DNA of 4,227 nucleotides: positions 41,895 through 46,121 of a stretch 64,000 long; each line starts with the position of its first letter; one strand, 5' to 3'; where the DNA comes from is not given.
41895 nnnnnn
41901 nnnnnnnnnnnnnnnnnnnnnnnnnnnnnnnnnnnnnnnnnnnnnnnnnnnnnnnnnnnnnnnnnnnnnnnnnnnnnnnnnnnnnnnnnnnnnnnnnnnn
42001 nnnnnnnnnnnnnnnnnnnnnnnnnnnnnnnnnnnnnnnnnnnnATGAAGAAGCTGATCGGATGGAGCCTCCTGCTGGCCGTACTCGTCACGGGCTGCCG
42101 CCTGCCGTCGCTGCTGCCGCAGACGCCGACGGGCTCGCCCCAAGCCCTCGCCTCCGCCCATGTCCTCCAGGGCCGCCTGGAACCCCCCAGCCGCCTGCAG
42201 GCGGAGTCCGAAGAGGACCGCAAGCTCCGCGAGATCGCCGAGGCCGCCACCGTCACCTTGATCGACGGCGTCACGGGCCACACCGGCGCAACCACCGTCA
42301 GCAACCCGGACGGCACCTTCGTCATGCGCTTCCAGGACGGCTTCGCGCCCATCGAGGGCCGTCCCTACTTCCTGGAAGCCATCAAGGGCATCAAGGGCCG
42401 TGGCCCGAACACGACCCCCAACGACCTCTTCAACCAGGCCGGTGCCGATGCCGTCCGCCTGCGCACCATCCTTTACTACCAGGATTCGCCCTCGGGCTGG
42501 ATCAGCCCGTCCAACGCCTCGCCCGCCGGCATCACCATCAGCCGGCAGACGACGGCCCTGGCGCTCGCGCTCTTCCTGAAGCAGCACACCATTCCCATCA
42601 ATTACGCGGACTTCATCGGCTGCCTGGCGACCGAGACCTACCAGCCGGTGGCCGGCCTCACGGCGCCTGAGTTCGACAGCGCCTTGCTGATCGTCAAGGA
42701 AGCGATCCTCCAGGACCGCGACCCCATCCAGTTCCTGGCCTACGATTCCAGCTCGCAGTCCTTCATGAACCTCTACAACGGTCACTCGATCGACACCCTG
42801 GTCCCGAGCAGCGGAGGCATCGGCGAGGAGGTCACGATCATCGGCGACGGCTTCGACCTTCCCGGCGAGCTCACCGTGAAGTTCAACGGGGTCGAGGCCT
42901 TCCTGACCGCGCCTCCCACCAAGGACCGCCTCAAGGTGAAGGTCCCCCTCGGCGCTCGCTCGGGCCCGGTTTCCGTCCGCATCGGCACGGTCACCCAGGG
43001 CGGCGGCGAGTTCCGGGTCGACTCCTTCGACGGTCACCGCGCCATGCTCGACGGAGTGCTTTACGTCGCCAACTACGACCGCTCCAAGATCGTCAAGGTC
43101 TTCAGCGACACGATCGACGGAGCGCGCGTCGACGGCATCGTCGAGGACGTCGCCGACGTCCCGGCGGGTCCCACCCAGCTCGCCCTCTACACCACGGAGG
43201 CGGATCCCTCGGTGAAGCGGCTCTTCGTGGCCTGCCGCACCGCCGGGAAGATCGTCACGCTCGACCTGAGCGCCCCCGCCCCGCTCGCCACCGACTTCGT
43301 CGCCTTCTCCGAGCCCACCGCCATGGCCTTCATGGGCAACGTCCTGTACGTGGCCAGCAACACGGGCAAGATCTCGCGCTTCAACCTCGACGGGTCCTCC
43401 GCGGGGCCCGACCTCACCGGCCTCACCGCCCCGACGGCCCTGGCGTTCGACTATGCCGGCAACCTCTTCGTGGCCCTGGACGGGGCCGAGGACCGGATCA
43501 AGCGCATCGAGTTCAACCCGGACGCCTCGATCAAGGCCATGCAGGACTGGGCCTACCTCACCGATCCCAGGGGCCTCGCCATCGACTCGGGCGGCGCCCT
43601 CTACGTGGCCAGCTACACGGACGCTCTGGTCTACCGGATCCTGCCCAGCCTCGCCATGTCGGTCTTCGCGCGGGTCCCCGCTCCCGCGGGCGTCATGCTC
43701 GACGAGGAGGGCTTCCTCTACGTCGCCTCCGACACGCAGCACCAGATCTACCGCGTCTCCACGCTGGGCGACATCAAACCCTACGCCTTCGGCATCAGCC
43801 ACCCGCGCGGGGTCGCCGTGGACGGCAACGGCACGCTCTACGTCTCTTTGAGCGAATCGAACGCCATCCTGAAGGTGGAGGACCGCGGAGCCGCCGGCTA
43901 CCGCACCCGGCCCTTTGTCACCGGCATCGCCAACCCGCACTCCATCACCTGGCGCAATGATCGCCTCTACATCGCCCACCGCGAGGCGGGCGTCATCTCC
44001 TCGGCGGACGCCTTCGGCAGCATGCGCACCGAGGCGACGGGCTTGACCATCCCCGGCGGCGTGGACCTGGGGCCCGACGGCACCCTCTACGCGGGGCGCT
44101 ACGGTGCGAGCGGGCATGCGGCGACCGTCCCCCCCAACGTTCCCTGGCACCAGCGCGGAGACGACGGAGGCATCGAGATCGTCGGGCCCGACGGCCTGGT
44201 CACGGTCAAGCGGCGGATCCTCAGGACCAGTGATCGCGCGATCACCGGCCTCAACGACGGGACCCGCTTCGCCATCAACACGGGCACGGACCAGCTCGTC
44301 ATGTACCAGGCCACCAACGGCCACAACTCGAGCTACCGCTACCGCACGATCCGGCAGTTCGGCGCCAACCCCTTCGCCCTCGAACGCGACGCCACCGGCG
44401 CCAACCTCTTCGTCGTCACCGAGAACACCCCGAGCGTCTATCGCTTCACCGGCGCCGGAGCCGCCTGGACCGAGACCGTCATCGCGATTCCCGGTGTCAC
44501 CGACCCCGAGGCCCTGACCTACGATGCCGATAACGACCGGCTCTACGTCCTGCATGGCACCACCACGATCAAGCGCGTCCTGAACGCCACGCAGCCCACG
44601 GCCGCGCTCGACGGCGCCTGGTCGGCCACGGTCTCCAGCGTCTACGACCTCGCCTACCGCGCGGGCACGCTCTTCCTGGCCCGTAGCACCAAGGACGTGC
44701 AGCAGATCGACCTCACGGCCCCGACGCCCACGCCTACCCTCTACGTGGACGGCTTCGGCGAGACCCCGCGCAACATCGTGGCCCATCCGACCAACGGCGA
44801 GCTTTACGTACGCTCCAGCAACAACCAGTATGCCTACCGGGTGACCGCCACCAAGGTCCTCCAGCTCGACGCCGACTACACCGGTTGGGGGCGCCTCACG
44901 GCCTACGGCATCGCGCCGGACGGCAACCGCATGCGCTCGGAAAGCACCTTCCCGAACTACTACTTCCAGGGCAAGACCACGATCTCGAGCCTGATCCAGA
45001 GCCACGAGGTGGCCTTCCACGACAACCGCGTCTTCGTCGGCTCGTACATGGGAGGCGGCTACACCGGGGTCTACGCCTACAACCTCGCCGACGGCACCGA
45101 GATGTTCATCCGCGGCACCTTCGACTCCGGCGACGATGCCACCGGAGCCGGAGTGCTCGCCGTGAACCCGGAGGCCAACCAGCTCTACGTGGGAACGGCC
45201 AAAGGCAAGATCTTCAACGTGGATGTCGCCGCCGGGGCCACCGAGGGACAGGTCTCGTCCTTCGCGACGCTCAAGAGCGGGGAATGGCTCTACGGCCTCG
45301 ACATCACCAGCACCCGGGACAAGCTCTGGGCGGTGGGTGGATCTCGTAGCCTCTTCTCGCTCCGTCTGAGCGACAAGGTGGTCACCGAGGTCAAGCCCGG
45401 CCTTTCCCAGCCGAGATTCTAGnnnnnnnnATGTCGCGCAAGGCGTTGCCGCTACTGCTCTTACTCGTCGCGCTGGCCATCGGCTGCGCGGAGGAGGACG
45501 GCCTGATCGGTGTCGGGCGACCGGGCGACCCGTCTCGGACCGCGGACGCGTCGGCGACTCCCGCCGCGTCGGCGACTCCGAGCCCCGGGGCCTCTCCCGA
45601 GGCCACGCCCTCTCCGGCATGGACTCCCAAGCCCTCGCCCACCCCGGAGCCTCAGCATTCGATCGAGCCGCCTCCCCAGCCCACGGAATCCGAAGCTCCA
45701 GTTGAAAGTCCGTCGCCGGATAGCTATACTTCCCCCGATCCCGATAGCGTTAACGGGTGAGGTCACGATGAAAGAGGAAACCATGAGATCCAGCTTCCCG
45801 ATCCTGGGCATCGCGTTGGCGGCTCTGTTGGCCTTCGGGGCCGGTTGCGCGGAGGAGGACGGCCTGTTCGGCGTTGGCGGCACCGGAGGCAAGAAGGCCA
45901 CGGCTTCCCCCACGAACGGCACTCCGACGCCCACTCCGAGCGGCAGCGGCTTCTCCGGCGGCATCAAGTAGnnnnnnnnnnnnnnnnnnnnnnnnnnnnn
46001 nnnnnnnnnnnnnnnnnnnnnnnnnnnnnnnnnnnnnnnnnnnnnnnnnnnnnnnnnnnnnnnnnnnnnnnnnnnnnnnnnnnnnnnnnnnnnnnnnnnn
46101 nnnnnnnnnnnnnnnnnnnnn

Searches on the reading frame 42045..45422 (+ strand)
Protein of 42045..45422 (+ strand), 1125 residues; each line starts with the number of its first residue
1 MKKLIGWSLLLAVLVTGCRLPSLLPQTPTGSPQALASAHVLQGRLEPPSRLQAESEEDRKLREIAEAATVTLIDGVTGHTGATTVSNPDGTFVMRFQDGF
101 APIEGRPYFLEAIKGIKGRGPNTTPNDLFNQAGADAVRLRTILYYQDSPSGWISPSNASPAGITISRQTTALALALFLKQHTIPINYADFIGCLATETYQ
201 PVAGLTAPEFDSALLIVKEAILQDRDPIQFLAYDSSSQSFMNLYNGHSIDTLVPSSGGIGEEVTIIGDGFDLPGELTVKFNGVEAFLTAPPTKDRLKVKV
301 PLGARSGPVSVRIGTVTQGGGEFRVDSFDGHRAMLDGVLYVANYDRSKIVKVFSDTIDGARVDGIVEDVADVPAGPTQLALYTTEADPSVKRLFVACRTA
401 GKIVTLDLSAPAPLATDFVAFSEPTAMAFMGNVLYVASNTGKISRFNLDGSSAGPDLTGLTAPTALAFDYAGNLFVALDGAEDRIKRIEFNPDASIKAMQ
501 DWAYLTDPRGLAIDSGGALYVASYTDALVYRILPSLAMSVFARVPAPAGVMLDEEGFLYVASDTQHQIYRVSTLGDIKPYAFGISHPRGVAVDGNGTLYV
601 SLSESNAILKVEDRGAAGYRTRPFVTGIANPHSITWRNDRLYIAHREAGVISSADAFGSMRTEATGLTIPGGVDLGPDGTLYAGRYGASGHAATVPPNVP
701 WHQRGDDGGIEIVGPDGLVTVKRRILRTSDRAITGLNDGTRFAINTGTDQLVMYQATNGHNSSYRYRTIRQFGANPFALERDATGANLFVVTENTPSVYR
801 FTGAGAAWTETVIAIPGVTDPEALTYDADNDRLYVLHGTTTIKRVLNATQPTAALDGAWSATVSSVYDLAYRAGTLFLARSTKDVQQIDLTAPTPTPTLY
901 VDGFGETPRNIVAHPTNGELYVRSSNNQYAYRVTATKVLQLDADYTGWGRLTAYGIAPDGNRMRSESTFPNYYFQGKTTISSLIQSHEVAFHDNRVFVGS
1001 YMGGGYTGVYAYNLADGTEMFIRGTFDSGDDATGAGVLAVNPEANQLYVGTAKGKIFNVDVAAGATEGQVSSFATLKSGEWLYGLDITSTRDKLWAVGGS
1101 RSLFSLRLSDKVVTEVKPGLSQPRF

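Call 8: search_protein_families(library=pfam, max_evalue=0.01, proteins=[window:42045-45422:+])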
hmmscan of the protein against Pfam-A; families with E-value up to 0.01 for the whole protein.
window:42045-45422:+ (1125 aa): 11 families
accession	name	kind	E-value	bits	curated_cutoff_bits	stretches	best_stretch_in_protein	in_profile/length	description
PF24684.1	Vgb_lyase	-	2e-09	37.1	50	1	508-682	15-195/290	Virginiamycin B lyase family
PF08450.18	SGL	-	1.2e-08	35.3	26.3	1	439-545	113-223/246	SMP-30/Gluconolactonase/LRE-like region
PF01436.27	NHL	-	6.8e-08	32.6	20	0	505-522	1-18/28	NHL repeat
PF06739.17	SBBP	-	1.3e-07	31.9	20.5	0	504-527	11-34/38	Beta-propeller repeat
PF25021.1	TEN_NHL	-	1e-05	25.1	27.1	0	505-578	30-106/357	Teneurin NHL domain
PF06977.17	SdiA-regulated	-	3.2e-05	23.7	21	0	779-831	28-78/249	SdiA-regulated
PF01833.30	TIG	-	5.1e-05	23.6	20.9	1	249-317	3-72/84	IPT/TIG domain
PF20067.5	SSL_N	-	0.00026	21.2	18.9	0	589-603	25-39/46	Strictosidine synthase-like, N-terminal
PF22701.2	Mala_s_1-like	-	0.0013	18.9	27.5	0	556-616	63-119/195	Mal s 1 allergenic protein-like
PF03478.24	Beta-prop_KIB1-4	-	0.003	17.6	27.4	0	856-951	101-198/242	KIB1-4 beta-propeller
PF13360.13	PQQ_2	-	0.0032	17.6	27.6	0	989-1069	69-143/233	Outer membrane protein assembly factor BamB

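Call 78: search_protein_families(library=ncbifam, max_evalue=0.01, proteins=[window:42045-45422:+])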
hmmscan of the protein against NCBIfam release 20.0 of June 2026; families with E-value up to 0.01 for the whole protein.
window:42045-45422:+ (1125 aa): 2 families
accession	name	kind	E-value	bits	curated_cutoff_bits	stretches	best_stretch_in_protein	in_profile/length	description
NF033206.1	ScyE_fam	subfamily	3.4e-15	56.4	80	1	545-647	206-321/333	ScyD/ScyE family protein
NF053768.1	CIS12_fam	equivalog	2.9e-06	26.3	860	0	722-886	38-191/715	CIS12 family contractile injection system protein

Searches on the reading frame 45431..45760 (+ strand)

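Call 5: search_protein_families(library=pfam, max_evalue=1, proteins=[window:45431-45760:+])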
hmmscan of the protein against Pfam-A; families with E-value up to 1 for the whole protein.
window:45431-45760:+ (109 aa): 1 family
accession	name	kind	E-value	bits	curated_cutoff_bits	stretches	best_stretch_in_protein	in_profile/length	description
PF05887.16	Trypan_PARP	-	0.0099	16.3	100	1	19-104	30-111/134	Procyclic acidic repetitive protein (PARP)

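Call 6: search_protein_families(library=ncbifam, max_evalue=1, proteins=[window:45431-45760:+])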
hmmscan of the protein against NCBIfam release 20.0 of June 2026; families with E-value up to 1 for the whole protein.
window:45431-45760:+ (109 aa): 5 families
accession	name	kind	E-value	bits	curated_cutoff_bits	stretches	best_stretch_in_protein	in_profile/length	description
NF037973.1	metallo_SslE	exception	0.042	11.2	3000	1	34-86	36-90/1519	lipoprotein metalloprotease SslE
NF040486.1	SrfA_fam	subfamily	0.15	11.4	150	1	11-95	226-303/438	SrfA family protein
NF041057.1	Rcas_1661_fam_Se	equivalog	0.29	10.7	190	1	12-84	5-69/247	Rcas_1661 family thioredoxin-like (seleno)lipoprotein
TIGR03354.1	VI_FHA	hypoth_equivalog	0.35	10.6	120.25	1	31-90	169-228/420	type VI secretion system-associated FHA domain protein TagH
NF041620.1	MXAN_5187_fam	hypoth_equivalog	0.94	9.1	200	1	36-100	394-459/601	MXAN_5187 family protein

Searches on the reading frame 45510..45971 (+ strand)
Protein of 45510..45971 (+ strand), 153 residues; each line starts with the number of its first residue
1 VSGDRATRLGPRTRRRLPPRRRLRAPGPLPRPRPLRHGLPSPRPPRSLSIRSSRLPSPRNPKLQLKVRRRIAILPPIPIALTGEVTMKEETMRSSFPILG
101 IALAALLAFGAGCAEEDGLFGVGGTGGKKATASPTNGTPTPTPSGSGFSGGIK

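Call 5: search_protein_families(library=pfam, max_evalue=1, proteins=[window:45510-45971:+])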
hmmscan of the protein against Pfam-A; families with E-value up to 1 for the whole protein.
window:45510-45971:+ (153 aa): 0 families

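Call 6: search_protein_families(library=ncbifam, max_evalue=1, proteins=[window:45510-45971:+])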
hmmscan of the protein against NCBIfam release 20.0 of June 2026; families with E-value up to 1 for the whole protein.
window:45510-45971:+ (153 aa): 1 family
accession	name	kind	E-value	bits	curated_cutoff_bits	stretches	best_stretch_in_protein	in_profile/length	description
NF058595.1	invert_tail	domain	0.77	10.1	37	0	68-140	25-88/113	lipo-invert putative C-terminal anchoring domain-containing protein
